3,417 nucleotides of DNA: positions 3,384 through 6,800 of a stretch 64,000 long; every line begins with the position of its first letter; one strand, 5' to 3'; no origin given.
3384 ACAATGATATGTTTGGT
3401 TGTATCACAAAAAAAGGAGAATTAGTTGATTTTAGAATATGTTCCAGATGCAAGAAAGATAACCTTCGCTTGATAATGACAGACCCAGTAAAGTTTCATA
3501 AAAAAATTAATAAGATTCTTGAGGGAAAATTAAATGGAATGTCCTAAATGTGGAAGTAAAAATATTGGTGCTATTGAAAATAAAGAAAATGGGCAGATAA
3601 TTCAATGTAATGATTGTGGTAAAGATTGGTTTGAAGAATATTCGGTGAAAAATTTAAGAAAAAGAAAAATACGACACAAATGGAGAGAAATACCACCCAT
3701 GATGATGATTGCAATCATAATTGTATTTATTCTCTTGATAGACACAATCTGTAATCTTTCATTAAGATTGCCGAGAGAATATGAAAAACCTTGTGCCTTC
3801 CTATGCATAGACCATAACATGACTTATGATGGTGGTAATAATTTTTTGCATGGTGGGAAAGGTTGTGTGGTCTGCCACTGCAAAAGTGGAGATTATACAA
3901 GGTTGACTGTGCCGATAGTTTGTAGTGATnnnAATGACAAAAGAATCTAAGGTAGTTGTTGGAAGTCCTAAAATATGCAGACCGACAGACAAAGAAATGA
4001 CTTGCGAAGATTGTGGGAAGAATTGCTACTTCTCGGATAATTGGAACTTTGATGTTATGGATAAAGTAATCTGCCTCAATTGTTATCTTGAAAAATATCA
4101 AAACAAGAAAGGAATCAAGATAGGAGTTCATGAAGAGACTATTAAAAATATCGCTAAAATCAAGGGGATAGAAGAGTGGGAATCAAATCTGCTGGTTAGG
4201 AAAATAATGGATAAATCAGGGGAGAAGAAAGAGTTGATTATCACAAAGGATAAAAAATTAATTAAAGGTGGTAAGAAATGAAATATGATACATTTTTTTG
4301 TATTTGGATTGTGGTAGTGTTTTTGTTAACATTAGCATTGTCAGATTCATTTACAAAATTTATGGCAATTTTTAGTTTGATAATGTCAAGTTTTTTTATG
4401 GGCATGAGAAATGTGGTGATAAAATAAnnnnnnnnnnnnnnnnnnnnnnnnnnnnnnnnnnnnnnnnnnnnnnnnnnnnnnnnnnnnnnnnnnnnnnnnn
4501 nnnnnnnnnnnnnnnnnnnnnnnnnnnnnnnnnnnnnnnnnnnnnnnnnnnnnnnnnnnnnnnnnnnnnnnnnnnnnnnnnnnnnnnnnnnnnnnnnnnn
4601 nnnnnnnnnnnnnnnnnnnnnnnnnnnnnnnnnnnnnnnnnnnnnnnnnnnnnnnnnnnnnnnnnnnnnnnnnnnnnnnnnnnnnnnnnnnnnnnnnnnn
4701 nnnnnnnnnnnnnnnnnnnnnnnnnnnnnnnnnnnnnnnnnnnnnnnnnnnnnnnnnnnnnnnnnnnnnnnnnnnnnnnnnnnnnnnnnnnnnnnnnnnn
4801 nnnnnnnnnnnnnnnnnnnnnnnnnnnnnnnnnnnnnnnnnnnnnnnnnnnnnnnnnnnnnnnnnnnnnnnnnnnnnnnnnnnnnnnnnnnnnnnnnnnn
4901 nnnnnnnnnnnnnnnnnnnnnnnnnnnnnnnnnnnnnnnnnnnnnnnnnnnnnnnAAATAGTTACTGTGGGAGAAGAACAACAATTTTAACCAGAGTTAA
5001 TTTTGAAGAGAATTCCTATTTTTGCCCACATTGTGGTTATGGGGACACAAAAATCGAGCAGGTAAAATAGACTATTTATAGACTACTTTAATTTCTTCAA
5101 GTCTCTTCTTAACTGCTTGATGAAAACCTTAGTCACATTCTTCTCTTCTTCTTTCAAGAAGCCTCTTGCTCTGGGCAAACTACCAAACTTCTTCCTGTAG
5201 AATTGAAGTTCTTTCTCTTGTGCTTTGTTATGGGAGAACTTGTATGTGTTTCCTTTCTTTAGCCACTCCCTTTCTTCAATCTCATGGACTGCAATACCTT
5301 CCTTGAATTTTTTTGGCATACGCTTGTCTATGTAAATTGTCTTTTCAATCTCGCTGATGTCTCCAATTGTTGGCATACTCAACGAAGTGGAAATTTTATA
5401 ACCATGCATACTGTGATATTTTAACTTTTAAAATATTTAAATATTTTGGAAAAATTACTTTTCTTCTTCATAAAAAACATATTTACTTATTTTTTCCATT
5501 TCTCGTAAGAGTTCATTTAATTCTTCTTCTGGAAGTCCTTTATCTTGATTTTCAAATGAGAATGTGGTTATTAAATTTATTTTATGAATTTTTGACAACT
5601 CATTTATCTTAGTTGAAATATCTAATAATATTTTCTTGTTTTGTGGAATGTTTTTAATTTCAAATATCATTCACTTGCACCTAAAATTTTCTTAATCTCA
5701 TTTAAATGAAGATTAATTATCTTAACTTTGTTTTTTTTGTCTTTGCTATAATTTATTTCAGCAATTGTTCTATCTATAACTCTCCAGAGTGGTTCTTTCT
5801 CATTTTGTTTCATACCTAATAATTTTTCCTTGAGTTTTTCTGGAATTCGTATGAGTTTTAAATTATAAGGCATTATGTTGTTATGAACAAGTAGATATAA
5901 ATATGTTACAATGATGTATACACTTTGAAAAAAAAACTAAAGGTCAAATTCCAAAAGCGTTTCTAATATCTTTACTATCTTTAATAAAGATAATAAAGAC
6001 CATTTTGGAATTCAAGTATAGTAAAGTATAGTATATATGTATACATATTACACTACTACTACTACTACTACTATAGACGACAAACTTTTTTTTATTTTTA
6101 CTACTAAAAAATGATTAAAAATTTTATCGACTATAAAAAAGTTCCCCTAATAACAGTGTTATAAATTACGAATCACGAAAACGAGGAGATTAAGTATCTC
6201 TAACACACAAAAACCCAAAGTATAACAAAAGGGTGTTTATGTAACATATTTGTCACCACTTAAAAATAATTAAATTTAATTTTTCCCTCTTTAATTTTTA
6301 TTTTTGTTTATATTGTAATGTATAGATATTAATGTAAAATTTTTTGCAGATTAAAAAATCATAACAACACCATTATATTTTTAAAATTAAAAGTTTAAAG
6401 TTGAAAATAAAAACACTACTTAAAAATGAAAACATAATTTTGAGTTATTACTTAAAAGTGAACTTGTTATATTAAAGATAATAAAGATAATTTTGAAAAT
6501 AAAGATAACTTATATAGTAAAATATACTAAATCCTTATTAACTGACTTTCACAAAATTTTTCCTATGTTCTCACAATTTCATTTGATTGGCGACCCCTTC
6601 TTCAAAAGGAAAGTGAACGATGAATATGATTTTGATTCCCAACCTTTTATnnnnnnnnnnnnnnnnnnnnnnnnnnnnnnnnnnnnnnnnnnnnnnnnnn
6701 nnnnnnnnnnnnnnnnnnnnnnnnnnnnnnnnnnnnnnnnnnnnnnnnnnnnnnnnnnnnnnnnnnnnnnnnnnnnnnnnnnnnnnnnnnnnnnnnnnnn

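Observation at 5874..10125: Second replication-type module: 620-nt AT-rich divergent intergenic region, Orc1/Cdc6-like AAA+ ATPase and MCM helicase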

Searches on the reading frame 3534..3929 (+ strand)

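Call 95: search_protein_families(library=pfam, proteins=[window:3534-3929:+], max_evalue=0.01)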
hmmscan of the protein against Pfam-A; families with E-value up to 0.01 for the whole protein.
window:3534-3929:+ (132 aa): 5 families
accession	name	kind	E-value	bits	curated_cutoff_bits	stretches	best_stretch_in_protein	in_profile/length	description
PF21344.3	Zn_ribbon_LysW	-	4.5e-05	23.4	27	1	2-31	2-30/46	Alpha-aminoadipate carrier protein LysW-like, globular domain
PF14354.12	Lar_restr_allev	-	7.9e-05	23.3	28.6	1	2-50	5-54/58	Restriction alleviation protein Lar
PF08271.17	Zn_Ribbon_TF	-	8.1e-05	22.5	29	1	1-29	1-26/43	TFIIB zinc-binding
PF13453.11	Zn_ribbon_TFIIB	-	0.0029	17.4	22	1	3-29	2-26/41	Transcription factor zinc-finger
PF06044.18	DpnI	-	0.0036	17.4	26.7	1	2-49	33-76/183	Dam-replacing family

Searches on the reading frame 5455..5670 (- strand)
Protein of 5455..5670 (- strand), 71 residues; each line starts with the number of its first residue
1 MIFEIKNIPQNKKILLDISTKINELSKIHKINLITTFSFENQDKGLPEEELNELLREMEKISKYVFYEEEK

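Call 7: search_protein_families(library=pfam, proteins=[window:5455-5670:-], max_evalue=0.1)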
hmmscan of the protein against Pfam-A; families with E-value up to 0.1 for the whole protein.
window:5455-5670:- (71 aa): 2 families
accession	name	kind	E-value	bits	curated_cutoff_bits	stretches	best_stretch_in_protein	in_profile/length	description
PF19327.4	Ap4A_phos_N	-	0.038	13.9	23.1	1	23-68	96-141/177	Ap4A phosphorylase N-terminal domain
PF21705.3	p55_CTD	-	0.064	14.2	27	1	11-44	18-51/80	p55, C-terminal domain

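Call 8: search_protein_families(library=phrogs, proteins=[window:5455-5670:-], max_evalue=0.1)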
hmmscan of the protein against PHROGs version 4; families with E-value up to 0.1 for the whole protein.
window:5455-5670:- (71 aa): 2 families
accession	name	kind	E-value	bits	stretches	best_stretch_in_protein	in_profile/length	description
phrog_11379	-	unknown function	0.03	15.3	1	3-31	6-34/68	-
phrog_36592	-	unknown function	0.041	14.1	1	7-37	252-282/344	-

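Call 112: search_protein_families(library=ncbifam, proteins=[window:5455-5670:-], max_evalue=0.1)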
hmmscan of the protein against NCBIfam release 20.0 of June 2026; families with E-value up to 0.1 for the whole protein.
window:5455-5670:- (71 aa): 1 family
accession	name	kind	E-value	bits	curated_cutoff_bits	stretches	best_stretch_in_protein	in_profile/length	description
NF003441.0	PRK04974.1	equivalog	0.041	12.1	610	1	13-69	511-567/823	glycerol-3-phosphate 1-O-acyltransferase PlsB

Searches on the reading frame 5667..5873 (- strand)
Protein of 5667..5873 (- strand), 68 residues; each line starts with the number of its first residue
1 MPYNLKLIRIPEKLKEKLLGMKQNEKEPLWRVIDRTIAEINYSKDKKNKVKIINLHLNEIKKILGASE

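Call 7: search_protein_families(library=pfam, proteins=[window:5667-5873:-], max_evalue=0.1)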
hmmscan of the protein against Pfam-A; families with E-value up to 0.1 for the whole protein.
window:5667-5873:- (68 aa): 0 families

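Call 8: search_protein_families(library=phrogs, proteins=[window:5667-5873:-], max_evalue=0.1)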
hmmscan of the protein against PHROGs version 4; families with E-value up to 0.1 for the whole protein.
window:5667-5873:- (68 aa): 0 families

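Call 112: search_protein_families(library=ncbifam, proteins=[window:5667-5873:-], max_evalue=0.1)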
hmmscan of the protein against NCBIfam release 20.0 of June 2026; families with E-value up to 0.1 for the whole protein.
window:5667-5873:- (68 aa): 0 families

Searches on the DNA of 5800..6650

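Call 117: search_rna_families(source=window, start=5800, end=6650, threshold=evalue, max_evalue=1)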
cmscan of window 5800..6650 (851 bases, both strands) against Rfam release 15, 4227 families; matches with E-value up to 1: 1.
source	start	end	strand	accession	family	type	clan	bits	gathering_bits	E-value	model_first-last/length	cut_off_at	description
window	6596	6650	+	RF03881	mir-59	Gene; miRNA;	-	18.4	80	0.84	1-56/66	3'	mir-59 microRNA precursor family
